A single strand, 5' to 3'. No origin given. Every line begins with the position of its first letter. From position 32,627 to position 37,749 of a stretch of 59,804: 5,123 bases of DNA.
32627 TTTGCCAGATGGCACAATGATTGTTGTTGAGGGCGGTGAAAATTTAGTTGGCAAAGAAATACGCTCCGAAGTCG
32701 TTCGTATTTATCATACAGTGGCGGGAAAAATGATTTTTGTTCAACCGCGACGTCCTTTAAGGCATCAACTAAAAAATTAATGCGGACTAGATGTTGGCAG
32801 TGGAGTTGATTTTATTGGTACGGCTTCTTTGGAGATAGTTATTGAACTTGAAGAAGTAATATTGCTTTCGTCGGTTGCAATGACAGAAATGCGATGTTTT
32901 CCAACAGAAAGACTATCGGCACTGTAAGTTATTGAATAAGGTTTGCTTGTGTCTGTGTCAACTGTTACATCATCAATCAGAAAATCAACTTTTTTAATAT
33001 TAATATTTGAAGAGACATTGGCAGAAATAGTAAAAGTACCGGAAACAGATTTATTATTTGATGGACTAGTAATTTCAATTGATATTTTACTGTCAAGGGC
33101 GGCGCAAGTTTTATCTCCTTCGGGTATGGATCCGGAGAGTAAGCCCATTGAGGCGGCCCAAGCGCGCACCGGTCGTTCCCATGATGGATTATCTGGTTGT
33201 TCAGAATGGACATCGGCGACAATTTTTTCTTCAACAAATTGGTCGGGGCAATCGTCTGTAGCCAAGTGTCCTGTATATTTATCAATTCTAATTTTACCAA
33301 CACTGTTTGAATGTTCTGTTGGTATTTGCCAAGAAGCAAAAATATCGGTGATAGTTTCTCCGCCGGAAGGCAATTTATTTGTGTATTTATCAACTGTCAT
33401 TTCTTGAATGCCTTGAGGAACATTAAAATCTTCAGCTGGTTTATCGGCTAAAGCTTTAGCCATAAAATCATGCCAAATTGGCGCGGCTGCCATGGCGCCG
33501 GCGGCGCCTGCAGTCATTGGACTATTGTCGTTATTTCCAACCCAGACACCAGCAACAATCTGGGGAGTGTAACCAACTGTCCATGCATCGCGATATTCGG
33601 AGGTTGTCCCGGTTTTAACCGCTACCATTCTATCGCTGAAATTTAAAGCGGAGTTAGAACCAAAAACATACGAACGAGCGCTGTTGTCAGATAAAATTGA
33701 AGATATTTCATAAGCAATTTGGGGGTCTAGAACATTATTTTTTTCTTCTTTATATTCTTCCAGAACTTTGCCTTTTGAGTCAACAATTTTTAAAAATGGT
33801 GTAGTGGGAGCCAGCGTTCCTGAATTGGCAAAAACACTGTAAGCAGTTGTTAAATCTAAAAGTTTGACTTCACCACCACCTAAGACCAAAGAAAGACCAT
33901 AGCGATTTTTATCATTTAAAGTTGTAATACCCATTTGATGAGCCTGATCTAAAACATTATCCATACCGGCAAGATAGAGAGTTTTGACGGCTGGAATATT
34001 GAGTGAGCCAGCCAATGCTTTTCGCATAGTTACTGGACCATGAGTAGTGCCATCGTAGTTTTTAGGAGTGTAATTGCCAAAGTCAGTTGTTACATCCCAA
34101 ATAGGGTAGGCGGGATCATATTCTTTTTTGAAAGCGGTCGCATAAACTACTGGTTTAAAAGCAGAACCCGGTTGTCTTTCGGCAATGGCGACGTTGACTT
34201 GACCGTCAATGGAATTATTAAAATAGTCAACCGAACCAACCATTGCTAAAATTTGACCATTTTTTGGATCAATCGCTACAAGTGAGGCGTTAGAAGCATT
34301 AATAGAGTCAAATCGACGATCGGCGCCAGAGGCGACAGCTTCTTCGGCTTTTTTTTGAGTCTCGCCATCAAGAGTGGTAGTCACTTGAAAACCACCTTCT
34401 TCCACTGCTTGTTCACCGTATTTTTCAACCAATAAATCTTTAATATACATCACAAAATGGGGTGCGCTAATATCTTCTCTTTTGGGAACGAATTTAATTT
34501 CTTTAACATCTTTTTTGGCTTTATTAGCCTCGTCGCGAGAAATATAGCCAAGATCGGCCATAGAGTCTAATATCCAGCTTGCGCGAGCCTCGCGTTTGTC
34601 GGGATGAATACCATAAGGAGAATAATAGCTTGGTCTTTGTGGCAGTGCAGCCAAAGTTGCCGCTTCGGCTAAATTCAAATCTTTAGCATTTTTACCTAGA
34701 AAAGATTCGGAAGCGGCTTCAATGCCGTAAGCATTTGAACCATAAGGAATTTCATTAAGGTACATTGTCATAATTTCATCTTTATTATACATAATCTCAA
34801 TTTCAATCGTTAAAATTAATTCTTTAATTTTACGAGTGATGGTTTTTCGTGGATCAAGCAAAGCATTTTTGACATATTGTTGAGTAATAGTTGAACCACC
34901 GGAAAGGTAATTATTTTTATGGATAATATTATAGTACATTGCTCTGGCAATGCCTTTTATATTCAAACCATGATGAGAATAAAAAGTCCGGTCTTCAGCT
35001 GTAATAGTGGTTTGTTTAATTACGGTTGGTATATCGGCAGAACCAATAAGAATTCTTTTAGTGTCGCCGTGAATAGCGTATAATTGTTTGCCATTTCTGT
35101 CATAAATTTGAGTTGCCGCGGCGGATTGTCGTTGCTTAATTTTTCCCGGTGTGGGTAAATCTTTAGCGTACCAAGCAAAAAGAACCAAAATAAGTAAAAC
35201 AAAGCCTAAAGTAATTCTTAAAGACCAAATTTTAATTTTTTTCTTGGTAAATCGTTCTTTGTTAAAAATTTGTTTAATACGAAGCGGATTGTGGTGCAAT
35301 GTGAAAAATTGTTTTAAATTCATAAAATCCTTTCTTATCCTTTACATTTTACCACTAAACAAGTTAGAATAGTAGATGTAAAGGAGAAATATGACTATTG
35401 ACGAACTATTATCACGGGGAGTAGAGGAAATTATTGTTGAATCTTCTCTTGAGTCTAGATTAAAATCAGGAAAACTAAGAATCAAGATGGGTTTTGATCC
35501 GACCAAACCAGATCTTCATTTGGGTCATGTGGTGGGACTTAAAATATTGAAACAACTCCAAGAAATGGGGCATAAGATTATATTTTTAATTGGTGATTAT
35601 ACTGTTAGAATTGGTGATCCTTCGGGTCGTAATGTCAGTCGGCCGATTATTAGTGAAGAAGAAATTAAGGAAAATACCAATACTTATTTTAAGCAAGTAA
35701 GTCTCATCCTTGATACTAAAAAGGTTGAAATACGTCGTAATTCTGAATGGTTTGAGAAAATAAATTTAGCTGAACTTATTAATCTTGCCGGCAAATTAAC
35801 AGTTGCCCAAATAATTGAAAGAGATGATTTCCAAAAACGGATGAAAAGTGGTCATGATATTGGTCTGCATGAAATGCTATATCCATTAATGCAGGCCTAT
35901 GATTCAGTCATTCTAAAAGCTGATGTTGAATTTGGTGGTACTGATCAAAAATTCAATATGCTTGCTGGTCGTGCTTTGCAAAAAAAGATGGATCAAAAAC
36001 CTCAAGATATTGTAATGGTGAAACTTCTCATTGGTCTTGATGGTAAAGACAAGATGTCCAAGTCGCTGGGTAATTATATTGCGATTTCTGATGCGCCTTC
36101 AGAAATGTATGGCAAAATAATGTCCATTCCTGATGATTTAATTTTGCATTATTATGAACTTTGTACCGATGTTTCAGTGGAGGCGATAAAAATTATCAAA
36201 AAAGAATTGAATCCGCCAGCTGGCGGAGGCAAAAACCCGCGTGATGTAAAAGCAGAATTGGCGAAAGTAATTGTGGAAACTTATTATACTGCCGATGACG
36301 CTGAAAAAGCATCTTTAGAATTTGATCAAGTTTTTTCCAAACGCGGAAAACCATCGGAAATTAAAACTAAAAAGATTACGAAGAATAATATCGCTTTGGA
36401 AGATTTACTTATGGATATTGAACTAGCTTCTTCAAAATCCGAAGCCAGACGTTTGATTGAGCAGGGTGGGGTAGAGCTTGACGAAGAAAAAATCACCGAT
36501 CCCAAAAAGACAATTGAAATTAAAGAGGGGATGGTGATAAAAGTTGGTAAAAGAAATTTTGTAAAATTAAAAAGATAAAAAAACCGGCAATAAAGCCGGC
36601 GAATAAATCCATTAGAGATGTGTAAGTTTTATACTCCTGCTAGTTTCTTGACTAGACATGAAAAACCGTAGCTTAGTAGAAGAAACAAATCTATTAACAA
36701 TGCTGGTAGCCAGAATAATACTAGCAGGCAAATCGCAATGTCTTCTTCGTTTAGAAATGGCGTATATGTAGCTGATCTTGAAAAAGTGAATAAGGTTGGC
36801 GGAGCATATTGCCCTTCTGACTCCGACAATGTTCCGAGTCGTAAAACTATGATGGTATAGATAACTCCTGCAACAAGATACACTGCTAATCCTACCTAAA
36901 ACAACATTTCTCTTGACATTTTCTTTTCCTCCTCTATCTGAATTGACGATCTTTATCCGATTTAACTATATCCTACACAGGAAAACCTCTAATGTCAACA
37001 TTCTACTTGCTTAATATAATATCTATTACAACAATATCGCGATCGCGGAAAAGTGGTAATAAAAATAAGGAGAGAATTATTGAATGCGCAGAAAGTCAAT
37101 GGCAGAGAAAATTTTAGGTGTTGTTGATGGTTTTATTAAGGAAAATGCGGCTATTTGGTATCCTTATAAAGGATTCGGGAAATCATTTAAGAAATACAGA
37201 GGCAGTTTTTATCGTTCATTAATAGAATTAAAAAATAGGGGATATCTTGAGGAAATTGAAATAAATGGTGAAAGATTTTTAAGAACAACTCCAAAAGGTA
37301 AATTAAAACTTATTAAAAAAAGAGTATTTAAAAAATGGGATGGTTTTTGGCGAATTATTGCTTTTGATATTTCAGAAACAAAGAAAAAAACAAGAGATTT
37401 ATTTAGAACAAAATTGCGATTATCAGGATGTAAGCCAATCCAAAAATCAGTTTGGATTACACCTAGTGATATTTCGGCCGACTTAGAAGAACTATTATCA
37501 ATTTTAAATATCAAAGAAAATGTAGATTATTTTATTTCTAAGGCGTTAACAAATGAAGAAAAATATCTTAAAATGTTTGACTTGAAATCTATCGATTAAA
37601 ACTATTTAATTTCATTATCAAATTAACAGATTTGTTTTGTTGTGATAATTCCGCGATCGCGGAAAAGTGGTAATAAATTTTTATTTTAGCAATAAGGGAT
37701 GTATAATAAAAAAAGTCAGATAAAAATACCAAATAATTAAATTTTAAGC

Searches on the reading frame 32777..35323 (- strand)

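Call 51: search_protein_families(library=pfam, proteins=[window:32777-35323:-], max_evalue=0.00001)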
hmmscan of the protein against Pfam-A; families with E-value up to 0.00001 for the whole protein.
window:32777-35323:- (848 aa): 3 families
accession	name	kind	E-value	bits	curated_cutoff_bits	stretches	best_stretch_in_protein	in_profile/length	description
PF00912.28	Transgly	-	1.2e-57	194.6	27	1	78-255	2-177/178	Transglycosylase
PF00905.27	Transpeptidase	-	1e-21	77.9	22.1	1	347-621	2-298/299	Penicillin binding protein transpeptidase domain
PF17957.7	Big_7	-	2.8e-16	60.4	24.1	1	748-814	2-70/70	Bacterial Ig domain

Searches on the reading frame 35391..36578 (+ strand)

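Call 51: search_protein_families(library=pfam, proteins=[window:35391-36578:+], max_evalue=0.00001)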
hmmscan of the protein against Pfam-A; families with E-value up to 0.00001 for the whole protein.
window:35391-36578:+ (395 aa): 3 families
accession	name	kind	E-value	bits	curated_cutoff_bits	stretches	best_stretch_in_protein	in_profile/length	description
PF00579.31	tRNA-synt_1b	-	3.3e-72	243.7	21.1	1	26-315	3-291/292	tRNA synthetases class I (W and Y)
PF22421.1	SYY_C-terminal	-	1.5e-08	34.8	27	1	323-390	8-80/83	Tyrosine--tRNA ligase SYY-like C-terminal domain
PF01479.30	S4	-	2.1e-08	34.2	22.8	1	342-376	9-43/48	S4 domain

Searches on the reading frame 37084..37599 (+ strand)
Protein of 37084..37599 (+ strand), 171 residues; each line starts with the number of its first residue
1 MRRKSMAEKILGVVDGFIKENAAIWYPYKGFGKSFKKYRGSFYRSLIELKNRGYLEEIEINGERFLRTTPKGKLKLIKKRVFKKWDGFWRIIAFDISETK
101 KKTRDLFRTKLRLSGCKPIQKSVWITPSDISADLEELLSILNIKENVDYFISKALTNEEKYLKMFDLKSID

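Call 51: search_protein_families(library=pfam, proteins=[window:37084-37599:+], max_evalue=0.00001)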
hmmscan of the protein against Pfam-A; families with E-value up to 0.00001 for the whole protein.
window:37084-37599:+ (171 aa): 1 family
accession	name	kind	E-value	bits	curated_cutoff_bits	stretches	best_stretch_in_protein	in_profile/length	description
PF20803.2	PaaX_M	-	3.2e-21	75.7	24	1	83-158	2-77/83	PaaX protein central Cas2-like domain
